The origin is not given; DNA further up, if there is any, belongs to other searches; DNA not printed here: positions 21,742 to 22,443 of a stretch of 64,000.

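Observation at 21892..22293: Module C: cupredoxin-like domain with the Cys ligand replaced (HPxH ... YHDH signature), 5 copies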

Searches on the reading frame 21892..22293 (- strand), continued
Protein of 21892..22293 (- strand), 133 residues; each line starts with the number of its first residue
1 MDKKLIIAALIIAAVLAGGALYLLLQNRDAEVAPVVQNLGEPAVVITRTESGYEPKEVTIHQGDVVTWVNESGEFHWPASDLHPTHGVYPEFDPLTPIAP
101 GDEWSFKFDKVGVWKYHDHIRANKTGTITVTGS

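Call 62: find_related_loci(query=A2, collection=genome_contigs, flank=6000)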
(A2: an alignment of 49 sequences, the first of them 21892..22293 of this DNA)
Query A2 (133 aa) in genome_contigs; peptide patterns used: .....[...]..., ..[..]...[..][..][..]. (x = any residue, [..] = any of these).
108 stretches matched a pattern; 101 encode a relative of the query (tblastn E <= 1e-3); the best 80 are kept; 77 distinct loci.
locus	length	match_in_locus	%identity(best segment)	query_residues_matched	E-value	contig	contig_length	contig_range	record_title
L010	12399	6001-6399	74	1-133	4e-67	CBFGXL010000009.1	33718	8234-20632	MAG TPA_asm: uncultured bacterium isolate SRR32277370_binner13_Refined_17 genome assembly, contig: ERZ27321089.84, whole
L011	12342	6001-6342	70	19-130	6e-51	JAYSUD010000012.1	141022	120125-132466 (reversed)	MAG: bacterium isolate GFS_12610 GFS_12610_11, whole genome shotgun sequence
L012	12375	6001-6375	62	3-131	1e-50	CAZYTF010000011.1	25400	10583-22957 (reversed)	MAG TPA_asm: uncultured Candidatus Saccharibacteria bacterium isolate binchicken_co47_12 genome assembly, contig: NODE_1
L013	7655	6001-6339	49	3-128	3e-39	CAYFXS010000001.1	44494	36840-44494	MAG TPA_asm: uncultured Candidatus Saccharibacteria bacterium isolate ERP108616_co2_42 genome assembly, contig: NODE_913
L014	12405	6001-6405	43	1-130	2e-35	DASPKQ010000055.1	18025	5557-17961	MAG TPA_asm: Verrucomicrobiia bacterium isolate SMAG_U12040 k141_579175, whole genome shotgun sequence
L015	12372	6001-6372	46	1-132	3e-34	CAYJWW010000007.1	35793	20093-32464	MAG TPA_asm: uncultured Candidatus Saccharibacteria bacterium isolate ERP125453_co1_514 genome assembly, contig: NODE_93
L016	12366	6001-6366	42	3-133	3e-33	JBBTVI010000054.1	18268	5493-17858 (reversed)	MAG: Patescibacteria group bacterium isolate H51-bin228_1 H51_bin228_1_000000000054, whole genome shotgun sequence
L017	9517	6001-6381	43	1-130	5e-33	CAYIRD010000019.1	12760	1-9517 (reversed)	MAG TPA_asm: uncultured Gammaproteobacteria bacterium isolate ERP119705_co24_323 genome assembly, contig: NODE_6384_leng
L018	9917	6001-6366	42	1-133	1e-32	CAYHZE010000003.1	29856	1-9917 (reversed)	MAG TPA_asm: uncultured Candidatus Saccharibacteria bacterium isolate ERP119705_co17_184 genome assembly, contig: NODE_1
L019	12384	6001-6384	44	4-133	6e-32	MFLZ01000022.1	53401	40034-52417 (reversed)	MAG: Candidatus Kaiserbacteria bacterium RIFCSPLOWO2_01_FULL_54_13 rifcsplowo2_01_scaffold_2338, whole genome shotgun se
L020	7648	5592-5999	44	1-133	1e-31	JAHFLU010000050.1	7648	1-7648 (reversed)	MAG: bacterium isolate nzgw440 NODE_7741_length_7649_cov_4.978879, whole genome shotgun sequence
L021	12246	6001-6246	52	49-130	2e-31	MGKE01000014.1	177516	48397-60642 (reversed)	MAG: Candidatus Yanofskybacteria bacterium RIFCSPLOWO2_01_FULL_39_28 rifcsplowo2_01_scaffold_72, whole genome shotgun se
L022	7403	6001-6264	52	46-133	2e-31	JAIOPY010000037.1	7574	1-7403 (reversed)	MAG: Candidatus Nomurabacteria bacterium isolate LakeFargette_0920_ALND_MAG_36_7 LacPavin_0920_ALND_scaffold_265628, who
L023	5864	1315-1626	47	27-131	1e-30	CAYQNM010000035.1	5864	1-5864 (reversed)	MAG TPA_asm: uncultured Candidatus Saccharibacteria bacterium isolate SRP193066_co2_106 genome assembly, contig: NODE_70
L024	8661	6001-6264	55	45-132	1e-30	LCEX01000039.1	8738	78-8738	MAG: Candidatus Gottesmanbacteria bacterium GW2011_GWC1_43_10 UV55_C0039, whole genome shotgun sequence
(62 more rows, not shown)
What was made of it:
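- Tried and rejected: Taxonomy was taken from genome record titles instead (call 62).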

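Call 71: search_protein_families(library=pfam, alignment_id=A2, max_evalue=1)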
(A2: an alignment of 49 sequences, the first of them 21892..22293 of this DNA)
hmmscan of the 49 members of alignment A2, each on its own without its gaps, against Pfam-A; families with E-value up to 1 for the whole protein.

A. member 1, window:21892-22293:- (133 aa): 3 families
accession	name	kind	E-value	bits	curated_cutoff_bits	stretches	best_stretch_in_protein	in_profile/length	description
PF13473.12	Cupredoxin_1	-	0.00031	21.2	27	1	29-130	16-104/104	Cupredoxin-like domain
PF00127.26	Copper-bind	-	0.005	17.7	21.2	1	50-117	11-83/99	Copper binding proteins, plastocyanin/azurin family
PF00595.29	PDZ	-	0.13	13.1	23.2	1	41-71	24-54/81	PDZ domain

B. families by the number of members that match (of 49 scanned): 34 families (the first 25 are shown)
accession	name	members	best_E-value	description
PF13473.12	Cupredoxin_1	49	3.6e-08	Cupredoxin-like domain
PF00127.26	Copper-bind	39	0.00018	Copper binding proteins, plastocyanin/azurin family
PF00018.34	SH3_1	20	0.0014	SH3 domain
PF20944.2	StcE_b-sandwich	7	0.006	Metalloprotease StcE, beta-sandwich domain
PF07732.21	Cu-oxidase_3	5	0.019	Multicopper oxidase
PF00595.29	PDZ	4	0.043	PDZ domain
PF14221.11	DUF4330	3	0.027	Domain of unknown function (DUF4330)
PF14311.12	DUF4379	3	0.083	Probable Treble clef zinc finger domain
PF25641.1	Head_fiber_dimeric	3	0.1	Head fiber dimeric protein-like domain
PF14604.12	SH3_9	2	0.016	Variant SH3 domain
PF07731.20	Cu-oxidase_2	2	0.078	Multicopper oxidase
PF17902.7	SH3_10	2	0.093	SH3 domain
PF16986.11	CzcE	2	0.13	Heavy-metal resistance protein CzcE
PF14155.11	DUF4307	1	0.017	Domain of unknown function (DUF4307)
PF07790.16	Pilin_N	1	0.018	Archaeal Type IV pilin, N-terminal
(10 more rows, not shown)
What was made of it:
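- On Cupredoxin superfamily (Pfam PF13473 Cupredoxin_1): All 49 family members hit at E<=1, with a best E of 3.6e-8 (call 71).
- On Multicopper oxidase domain 1 (PF07732): 5/49 members hit, with a best E of 0.019 (call 71).
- Whole-sequence affinity is to single-domain cupredoxins (call 71).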
